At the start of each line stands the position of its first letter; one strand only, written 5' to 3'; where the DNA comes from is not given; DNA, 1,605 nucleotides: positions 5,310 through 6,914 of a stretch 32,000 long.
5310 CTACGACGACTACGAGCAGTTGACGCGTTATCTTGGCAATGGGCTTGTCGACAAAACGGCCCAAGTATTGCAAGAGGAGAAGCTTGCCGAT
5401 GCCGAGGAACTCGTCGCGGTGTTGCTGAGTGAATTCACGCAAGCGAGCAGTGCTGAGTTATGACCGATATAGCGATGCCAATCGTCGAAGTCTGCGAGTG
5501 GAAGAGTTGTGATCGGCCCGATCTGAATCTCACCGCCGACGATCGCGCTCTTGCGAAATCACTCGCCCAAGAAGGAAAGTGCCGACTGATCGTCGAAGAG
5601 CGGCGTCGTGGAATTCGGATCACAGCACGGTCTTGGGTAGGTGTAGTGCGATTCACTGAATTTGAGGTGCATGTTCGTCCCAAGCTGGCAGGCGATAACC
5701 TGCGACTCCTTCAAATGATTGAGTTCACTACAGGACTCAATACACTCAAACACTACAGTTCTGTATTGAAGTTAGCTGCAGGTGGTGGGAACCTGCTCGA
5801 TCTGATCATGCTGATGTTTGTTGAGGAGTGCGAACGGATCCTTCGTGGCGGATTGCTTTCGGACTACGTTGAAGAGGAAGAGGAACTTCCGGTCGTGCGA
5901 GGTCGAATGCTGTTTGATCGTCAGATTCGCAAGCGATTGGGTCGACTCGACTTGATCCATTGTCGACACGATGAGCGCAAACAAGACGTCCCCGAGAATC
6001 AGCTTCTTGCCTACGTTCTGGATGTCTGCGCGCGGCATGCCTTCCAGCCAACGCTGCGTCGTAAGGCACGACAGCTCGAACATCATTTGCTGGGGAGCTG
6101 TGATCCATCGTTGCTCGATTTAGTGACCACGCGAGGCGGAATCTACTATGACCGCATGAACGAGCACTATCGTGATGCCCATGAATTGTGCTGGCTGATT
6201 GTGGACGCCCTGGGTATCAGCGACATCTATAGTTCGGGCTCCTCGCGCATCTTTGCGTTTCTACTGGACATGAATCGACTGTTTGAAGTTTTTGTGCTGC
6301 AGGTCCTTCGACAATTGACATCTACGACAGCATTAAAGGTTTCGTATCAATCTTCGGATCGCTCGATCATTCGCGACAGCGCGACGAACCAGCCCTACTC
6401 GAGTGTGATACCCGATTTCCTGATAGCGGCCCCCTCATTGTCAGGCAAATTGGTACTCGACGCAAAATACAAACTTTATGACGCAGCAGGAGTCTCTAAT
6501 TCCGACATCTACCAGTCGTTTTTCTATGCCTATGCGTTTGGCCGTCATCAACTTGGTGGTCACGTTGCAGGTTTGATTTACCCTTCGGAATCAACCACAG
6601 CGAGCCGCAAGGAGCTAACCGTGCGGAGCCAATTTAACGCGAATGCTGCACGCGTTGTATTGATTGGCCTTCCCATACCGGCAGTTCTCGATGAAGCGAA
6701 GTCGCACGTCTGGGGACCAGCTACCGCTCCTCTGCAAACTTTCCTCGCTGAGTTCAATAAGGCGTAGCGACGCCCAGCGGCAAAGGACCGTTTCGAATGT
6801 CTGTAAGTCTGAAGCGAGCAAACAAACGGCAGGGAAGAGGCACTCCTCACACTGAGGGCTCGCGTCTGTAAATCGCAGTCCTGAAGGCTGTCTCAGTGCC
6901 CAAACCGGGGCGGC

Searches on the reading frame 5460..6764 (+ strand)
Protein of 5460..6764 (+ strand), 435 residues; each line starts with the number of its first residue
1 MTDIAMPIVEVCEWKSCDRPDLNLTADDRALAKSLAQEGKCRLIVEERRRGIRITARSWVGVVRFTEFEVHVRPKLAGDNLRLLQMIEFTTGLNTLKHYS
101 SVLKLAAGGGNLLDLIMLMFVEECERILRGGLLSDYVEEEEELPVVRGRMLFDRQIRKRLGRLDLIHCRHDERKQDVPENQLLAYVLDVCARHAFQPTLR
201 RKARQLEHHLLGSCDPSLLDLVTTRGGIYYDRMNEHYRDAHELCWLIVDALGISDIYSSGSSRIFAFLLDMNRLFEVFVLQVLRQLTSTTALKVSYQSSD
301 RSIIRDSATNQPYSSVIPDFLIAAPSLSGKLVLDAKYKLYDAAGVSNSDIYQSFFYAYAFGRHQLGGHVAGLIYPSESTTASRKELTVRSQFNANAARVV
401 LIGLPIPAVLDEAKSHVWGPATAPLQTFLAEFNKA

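Call 17: search_protein_families(library=pfam, proteins=[window:5460-6764:+], max_evalue=0.001)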
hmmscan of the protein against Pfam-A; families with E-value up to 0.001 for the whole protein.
window:5460-6764:+ (435 aa): 1 family
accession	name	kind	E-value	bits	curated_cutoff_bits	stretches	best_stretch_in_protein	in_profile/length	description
PF10117.15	McrBC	-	1.8e-54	185.3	23.9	1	55-375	2-318/318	McrBC 5-methylcytosine restriction system component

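Call 84: search_protein_families(library=padloc, proteins=[window:5460-6764:+], max_evalue=0.00001)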
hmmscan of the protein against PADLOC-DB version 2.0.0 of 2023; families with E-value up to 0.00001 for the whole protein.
window:5460-6764:+ (435 aa): 0 families
